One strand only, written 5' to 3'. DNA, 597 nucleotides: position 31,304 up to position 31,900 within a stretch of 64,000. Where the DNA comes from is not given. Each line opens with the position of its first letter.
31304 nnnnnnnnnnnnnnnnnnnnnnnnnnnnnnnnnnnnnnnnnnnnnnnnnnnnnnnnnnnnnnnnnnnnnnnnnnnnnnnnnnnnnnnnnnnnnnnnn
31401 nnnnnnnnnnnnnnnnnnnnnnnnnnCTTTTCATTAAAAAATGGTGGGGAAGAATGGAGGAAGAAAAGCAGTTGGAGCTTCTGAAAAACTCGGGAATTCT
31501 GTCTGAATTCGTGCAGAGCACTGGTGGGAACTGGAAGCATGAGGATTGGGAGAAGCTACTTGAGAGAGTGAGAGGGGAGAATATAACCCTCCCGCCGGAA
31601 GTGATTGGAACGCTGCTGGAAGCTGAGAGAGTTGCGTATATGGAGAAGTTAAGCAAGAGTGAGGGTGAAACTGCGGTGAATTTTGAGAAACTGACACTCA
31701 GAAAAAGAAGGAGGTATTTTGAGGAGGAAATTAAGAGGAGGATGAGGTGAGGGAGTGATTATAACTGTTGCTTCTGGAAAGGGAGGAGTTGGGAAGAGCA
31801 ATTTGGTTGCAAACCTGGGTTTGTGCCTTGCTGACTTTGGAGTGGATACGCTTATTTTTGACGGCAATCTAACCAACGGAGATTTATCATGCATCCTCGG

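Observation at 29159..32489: rad50 without adjacent mre11; followed by a coupled small ORF plus MinD/ParA-like ATPase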

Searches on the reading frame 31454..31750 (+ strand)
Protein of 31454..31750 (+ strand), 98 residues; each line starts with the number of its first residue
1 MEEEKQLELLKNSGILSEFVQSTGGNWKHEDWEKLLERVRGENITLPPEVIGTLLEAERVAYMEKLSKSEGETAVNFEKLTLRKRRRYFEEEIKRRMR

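Call 4: search_protein_families(library=pfam, proteins=[window:31454-31750:+], max_evalue=0.01)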
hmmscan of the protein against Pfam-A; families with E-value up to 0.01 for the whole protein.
window:31454-31750:+ (98 aa): 0 families

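Call 6: search_protein_families(library=ncbifam, proteins=[window:31454-31750:+], max_evalue=0.01)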
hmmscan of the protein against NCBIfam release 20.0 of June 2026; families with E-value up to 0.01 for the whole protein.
window:31454-31750:+ (98 aa): 0 families

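Call 21: find_homologous_proteins(query=window:31454-31750:+, max_evalue=0.01)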
Query window:31454-31750:+ (98 aa): 3 proteins with E <= 0.01 among 9 candidates.
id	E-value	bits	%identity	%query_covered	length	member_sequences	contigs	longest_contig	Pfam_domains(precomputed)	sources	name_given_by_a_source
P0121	3.3e-55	201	100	100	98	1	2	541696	-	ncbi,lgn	ncbi:MAG: hypothetical protein QXF56_01705 [Candidatus Micrarchaeia archaeon]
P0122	7.3e-42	159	80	98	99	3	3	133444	-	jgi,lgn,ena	-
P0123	7.6e-36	140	68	100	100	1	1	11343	-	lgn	-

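Call 37: search_protein_families(library=padloc, proteins=[window:31454-31750:+], max_evalue=0.001)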
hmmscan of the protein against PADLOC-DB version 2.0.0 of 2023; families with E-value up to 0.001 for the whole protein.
window:31454-31750:+ (98 aa): 0 families

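Call 40: predict_structure(alignment_id=A2)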
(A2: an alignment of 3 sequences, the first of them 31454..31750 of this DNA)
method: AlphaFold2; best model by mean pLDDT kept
length: 98 residues; sequences in the alignment: 3
mean_pLDDT: 78.2   pTM: 0.58
mean pLDDT of the five models: 78.2, 77.1, 75.4, 74.4, 73.4
residues with pLDDT >= 90: 17; 70-90: 55; 50-70: 18; < 50: 8
segments of 3 or more residues with pLDDT < 50: 70-77
pLDDT, mean of each block of 10 residues (from residue 1): 83 88 87 93 89 87 68 47 69 67
secondary structure, 60 per line:
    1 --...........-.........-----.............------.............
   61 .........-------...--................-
elements in order: H3-13 H15-23 H29-41 H48-69 H82-97

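Call 42: search_protein_representatives(alignment_id=A2)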
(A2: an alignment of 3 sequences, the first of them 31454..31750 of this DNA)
Query: 3 sequences, 100 profile positions. Proteins with E-value up to 0.001 (for the whole library): 92; up to 1e-10: 15; up to 1e-30: 1. The best 92 are listed.
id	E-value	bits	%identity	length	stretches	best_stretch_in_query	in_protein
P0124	4.6e-34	132.7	-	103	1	3-100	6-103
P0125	1.8e-24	101.9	-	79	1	21-97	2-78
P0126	1.2e-21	92.8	-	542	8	11-55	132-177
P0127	2.8e-19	85.2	-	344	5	15-59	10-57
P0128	1.1e-16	76.9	-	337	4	17-62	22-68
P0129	4.3e-15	71.8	-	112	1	2-97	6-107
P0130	7.4e-15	71.0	-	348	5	7-65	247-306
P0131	1.2e-14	70.4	-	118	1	2-95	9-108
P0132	8.3e-14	67.7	-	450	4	8-65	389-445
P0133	2.9e-13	65.9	-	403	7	4-33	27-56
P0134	4.6e-13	65.3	-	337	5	12-64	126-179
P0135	6.4e-12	61.6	-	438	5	7-62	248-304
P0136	9.6e-12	61.0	-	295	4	5-62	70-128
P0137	1.2e-11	60.7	-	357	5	15-54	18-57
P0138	5.1e-11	58.7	-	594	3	5-42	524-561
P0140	3.3e-10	56.1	-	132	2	4-64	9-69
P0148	3.1e-08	49.8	-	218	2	5-63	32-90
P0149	4.5e-08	49.3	-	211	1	6-63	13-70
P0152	1.8e-07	47.3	-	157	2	5-64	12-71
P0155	8.0e-07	45.3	-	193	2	16-75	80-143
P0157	1.0e-06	44.9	-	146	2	14-62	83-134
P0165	5.6e-06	42.5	-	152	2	18-62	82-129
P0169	6.4e-06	42.4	-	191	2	15-58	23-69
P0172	1.1e-05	41.6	-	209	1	5-64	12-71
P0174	1.3e-05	41.4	-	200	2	17-72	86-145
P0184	6.5e-05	39.1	-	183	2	13-63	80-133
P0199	3.2e-04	36.9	-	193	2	11-62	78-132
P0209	6.1e-04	36.0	-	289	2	17-59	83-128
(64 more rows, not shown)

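Call 43: search_protein_families(library=pfam, proteins=[P0126, P0127, P0128, P0129, P0130, P0131, P0132, P0138, P0140, P0149], max_evalue=0.01)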
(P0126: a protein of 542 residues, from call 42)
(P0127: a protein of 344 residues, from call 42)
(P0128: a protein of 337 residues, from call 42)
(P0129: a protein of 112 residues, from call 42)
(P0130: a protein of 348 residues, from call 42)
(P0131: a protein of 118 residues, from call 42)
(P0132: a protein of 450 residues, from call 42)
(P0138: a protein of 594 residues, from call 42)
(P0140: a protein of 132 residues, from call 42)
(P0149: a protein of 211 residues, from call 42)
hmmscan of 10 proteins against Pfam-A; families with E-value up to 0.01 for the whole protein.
P0126 (542 aa): 1 family
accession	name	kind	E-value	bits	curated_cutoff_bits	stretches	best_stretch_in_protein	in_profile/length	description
PF11848.13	DUF3368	-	0.008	16.5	27.3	0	213-239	21-46/46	Domain of unknown function (DUF3368)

P0127 (344 aa): 1 family
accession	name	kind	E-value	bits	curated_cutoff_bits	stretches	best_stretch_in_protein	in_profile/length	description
PF12931.13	TPR_Sec16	-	5.3e-07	30.2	22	1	238-333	54-143/298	Sec16 Sec23-binding domain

P0128 (337 aa): 0 families

P0129 (112 aa): 0 families

P0130 (348 aa): 1 family
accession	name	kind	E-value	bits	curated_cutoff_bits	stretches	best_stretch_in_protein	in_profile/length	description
PF00702.32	Hydrolase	-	0.0037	18.1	26.4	1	130-205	65-132/191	haloacid dehalogenase-like hydrolase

P0131 (118 aa): 0 families

P0132 (450 aa): 2 families
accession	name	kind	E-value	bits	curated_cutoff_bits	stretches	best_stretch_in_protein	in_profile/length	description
PF12773.13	DZR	-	0.00014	22.4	27.3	0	5-35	13-35/45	Double zinc ribbon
PF14044.11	NETI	-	0.0058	16.8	27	0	411-428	8-25/56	NETI protein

P0138 (594 aa): 1 family
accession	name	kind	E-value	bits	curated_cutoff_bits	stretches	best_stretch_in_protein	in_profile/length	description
PF14044.11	NETI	-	0.0023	18.1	27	0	391-403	13-25/56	NETI protein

P0140 (132 aa): 0 families

P0149 (211 aa): 0 families

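Call 46: find_encoding_contigs(protein=P0129, flank=6000, max_places=2)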
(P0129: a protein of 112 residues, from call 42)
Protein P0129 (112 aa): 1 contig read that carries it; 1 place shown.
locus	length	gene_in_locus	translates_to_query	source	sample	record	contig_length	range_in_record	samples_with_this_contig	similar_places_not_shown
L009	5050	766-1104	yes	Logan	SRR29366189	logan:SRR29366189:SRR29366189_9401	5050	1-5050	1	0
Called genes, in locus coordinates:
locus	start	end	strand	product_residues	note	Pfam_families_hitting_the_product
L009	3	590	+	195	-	?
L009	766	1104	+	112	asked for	-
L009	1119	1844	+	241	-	PF00142:Fer4_NifH, PF01656:CbiA, PF06564:CBP_BcsQ, PF10609:ParA, PF13614:AAA_31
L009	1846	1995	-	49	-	-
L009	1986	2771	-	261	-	PF01087:GalP_UDP_transf, PF16285:DUF4931_N, PF11969:DcpS_C (faint), PF01230:HIT (faint), PF16268:DUF4921 (weak), PF02744:GalP_UDP_tr_C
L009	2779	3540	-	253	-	PF01935:DUF87 (faint)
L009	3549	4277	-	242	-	PF01935:DUF87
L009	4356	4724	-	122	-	-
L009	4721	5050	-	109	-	?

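Call 47: fold_search(model_id=the predicted structure, library=pdb)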
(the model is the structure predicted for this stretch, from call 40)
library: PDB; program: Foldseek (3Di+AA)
matches with E <= 10: 10; with E <= 0.001: 0
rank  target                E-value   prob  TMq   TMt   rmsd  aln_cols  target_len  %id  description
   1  2mw8_MODEL_1_A        1.9e+00  0.44  0.37  0.50   2.1        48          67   25  Solution structure of SATB1 homeodomain (released 2015-11-04)
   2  2dmn_MODEL_1_A        3.9e+00  0.16  0.39  0.44   4.1        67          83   15  The solution structure of the homeobox domain of human homeobox protein TGIF2LX (released 2006-10-22)
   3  5zkj_B                4.6e+00  0.11  0.29  0.12   7.1        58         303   16  Human EXOG-H140A in complex with RNA/DNA hybrid duplex (released 2019-04-03)
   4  5zx1                  4.9e+00  0.13  0.34  0.38   4.1        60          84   25  Crystal structure of ENT domain from T. brucei (released 2019-05-22)
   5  7v2c_E                7.6e+00  0.05  0.25  0.22  10.8        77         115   13  Active state complex I from Q10 dataset (released 2022-03-02)
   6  1mnm_C                8.1e+00  0.14  0.37  0.46   2.6        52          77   17  YEAST MATALPHA2/MCM1/DNA TERNARY TRANSCRIPTION COMPLEX CRYSTAL STRUCTURE (released 1998-03-18)
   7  7qsm_W                8.1e+00  0.05  0.25  0.22  10.7        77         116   14  Bovine complex I in lipid nanodisc, Deactive-ligand (composite) (released 2022-05-25)
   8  8c2s_W                9.2e+00  0.04  0.25  0.23  10.8        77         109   14  Cryo-EM structure NDUFS4 knockout complex I from Mus musculus heart (Class 1). (released 2023-12-20)
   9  9nnh_C                9.8e+00  0.06  0.30  0.08   5.6        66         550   12  Cryo-EM structure of the Retron Ec78 complex, PtuA:PtuB:RT (4:2:2) (released 2025-10-08)
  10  8tef_D                9.8e+00  0.04  0.26  0.07   7.8        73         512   19  PorX primitive monoclinic crystal form (released 2024-04-17)

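Call 49: find_encoding_contigs(protein=P0140, flank=8000, max_places=2)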
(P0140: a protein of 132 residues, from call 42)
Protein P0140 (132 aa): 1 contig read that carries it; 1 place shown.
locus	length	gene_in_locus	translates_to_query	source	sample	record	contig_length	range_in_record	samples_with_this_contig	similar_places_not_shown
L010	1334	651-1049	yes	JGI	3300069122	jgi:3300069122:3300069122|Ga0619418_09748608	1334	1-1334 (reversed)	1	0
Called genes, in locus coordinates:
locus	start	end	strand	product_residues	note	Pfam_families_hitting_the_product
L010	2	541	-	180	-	?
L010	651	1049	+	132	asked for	-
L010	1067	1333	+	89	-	?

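Call 50: find_encoding_contigs(protein=P0149, flank=8000, max_places=2)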
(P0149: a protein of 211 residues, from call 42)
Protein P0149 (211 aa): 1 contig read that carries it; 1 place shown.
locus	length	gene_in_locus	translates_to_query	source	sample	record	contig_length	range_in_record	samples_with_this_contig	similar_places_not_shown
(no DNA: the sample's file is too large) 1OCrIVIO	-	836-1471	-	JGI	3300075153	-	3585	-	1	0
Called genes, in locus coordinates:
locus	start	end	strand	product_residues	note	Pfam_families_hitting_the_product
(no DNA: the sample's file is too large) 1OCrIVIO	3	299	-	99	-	?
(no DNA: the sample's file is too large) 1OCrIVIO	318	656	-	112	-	-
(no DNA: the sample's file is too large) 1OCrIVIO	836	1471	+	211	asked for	-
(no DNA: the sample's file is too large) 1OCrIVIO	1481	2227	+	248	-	PF00142:Fer4_NifH, PF01656:CbiA, PF06564:CBP_BcsQ (weak), PF09140:MipZ (faint), PF10609:ParA, PF13614:AAA_31, PF13500:AAA_26 (weak)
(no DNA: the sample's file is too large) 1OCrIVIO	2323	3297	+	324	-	-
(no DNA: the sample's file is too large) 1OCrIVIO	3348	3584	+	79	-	?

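Call 64: find_related_loci(query=A5, collection=metagenome_contigs, flank=10000)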
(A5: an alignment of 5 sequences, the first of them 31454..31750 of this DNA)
Query A5 (98 aa) in metagenome_contigs; peptide patterns used: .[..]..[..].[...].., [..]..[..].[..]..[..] (x = any residue, [..] = any of these).
271 stretches matched a pattern; 7 encode a relative of the query (tblastn E <= 1e-3); 7 distinct loci.
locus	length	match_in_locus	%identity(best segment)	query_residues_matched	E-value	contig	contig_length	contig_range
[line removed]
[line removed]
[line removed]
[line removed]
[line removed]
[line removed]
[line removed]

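Call 71: find_encoding_contigs(protein=P0121, flank=1000, max_places=2)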
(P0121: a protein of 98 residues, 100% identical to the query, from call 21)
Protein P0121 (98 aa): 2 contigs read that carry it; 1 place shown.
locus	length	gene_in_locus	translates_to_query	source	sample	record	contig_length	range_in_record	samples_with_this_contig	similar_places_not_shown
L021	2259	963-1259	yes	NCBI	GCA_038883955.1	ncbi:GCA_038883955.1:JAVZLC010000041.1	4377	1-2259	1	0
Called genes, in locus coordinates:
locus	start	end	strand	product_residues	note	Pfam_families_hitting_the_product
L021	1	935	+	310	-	PF02463:SMC_N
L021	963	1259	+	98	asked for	-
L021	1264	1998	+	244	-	PF00142:Fer4_NifH (faint), PF01656:CbiA, PF10609:ParA, PF13614:AAA_31, PF13500:AAA_26 (weak)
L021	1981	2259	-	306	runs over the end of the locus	PF01087:GalP_UDP_transf, PF16285:DUF4931_N, PF01230:HIT (faint), PF16268:DUF4921, PF02744:GalP_UDP_tr_C, PF11969:DcpS_C (weak)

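Call 75: list_cluster_members(proteins=[P0124, P0129, P0131, P0140, P0149, P0126, P0127, P0128, P0130, P0132])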
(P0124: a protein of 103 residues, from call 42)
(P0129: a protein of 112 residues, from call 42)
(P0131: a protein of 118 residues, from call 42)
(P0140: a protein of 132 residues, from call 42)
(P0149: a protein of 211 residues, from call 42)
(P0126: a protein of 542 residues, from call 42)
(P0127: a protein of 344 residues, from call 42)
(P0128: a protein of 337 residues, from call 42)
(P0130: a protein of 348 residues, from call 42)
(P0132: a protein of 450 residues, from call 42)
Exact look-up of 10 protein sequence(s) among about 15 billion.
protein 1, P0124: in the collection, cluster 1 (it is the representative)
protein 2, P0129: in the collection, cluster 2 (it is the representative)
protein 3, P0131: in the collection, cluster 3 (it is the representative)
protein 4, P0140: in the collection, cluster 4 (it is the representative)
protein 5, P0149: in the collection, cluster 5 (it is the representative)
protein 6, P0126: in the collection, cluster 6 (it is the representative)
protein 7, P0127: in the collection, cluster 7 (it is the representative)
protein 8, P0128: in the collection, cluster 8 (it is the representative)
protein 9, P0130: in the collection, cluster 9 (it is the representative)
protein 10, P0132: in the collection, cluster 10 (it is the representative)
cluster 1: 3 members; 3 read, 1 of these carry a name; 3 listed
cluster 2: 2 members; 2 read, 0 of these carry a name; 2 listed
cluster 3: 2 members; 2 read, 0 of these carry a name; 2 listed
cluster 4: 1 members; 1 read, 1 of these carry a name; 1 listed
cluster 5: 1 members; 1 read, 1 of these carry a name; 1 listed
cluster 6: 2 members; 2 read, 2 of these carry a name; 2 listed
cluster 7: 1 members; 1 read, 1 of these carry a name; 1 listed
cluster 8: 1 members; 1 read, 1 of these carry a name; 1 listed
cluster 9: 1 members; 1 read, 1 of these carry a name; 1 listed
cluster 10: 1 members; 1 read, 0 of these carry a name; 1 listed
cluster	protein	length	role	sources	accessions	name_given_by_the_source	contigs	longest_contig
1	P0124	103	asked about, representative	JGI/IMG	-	hypothetical protein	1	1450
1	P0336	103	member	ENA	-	-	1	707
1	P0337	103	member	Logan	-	-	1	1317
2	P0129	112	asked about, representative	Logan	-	-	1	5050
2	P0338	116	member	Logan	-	-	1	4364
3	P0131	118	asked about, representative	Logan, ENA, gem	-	-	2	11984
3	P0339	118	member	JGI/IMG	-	-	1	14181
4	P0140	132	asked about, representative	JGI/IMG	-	hypothetical protein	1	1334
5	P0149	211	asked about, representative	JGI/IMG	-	hypothetical protein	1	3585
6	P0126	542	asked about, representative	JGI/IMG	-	hypothetical protein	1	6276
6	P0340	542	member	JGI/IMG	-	hypothetical protein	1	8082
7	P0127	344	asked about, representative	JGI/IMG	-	hypothetical protein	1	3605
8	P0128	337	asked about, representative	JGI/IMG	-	hypothetical protein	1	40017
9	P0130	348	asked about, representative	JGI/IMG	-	hypothetical protein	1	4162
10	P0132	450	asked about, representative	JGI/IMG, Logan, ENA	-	-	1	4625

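Call 77: search_protein_families(library=pfam, proteins=[P0174, P0184, P0199, P0209, P0169, P0155, P0157, P0165, P0148, P0152], max_evalue=0.01)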
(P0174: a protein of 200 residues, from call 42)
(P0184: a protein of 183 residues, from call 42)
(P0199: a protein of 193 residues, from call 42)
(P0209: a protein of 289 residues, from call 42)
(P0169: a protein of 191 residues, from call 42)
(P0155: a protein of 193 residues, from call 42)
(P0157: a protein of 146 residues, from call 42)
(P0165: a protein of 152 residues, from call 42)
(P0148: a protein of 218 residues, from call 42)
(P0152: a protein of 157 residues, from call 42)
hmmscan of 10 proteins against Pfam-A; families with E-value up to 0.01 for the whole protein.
P0174 (200 aa): 1 family
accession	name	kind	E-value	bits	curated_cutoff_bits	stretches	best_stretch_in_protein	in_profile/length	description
PF02482.25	Ribosomal_S30AE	-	0.0014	19.8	23.7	0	39-75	3-39/88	Sigma 54 modulation protein / S30EA ribosomal protein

P0184 (183 aa): 3 families
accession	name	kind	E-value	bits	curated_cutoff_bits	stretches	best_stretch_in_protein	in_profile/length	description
PF23129.1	DotZ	-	5.1e-05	23.4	27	1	28-135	126-229/293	DotZ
PF01930.23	Cas_Cas4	-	0.0017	18.9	22.7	0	90-137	94-140/160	Domain of unknown function DUF83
PF07464.16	ApoLp-III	-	0.0046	17.5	36.3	0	7-89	3-84/146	Apolipophorin-III precursor (apoLp-III)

P0199 (193 aa): 1 family
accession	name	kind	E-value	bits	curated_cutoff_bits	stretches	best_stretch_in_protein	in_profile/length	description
PF19421.4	Fry_C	-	0.0039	16.2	25.9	0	101-127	392-418/696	Furry protein C-terminal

P0209 (289 aa): 2 families
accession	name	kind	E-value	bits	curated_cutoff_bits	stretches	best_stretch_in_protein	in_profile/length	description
PF23617.1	EF-hand_15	-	0.002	18.7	27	0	89-111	16-38/70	EF-hand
PF23902.1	AAA_lid_PRS2_C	-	0.0071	16.9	34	0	14-44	19-49/73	PRS2 AAA+ lid C-terminal domain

P0169 (191 aa): 0 families

P0155 (193 aa): 1 family
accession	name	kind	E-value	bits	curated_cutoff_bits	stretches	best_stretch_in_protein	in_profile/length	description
PF19618.4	DUF6123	-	0.00042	20.8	27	0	95-118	5-28/89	Family of unknown function (DUF6123)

P0157 (146 aa): 0 families

P0165 (152 aa): 0 families

P0148 (218 aa): 0 families

P0152 (157 aa): 0 families
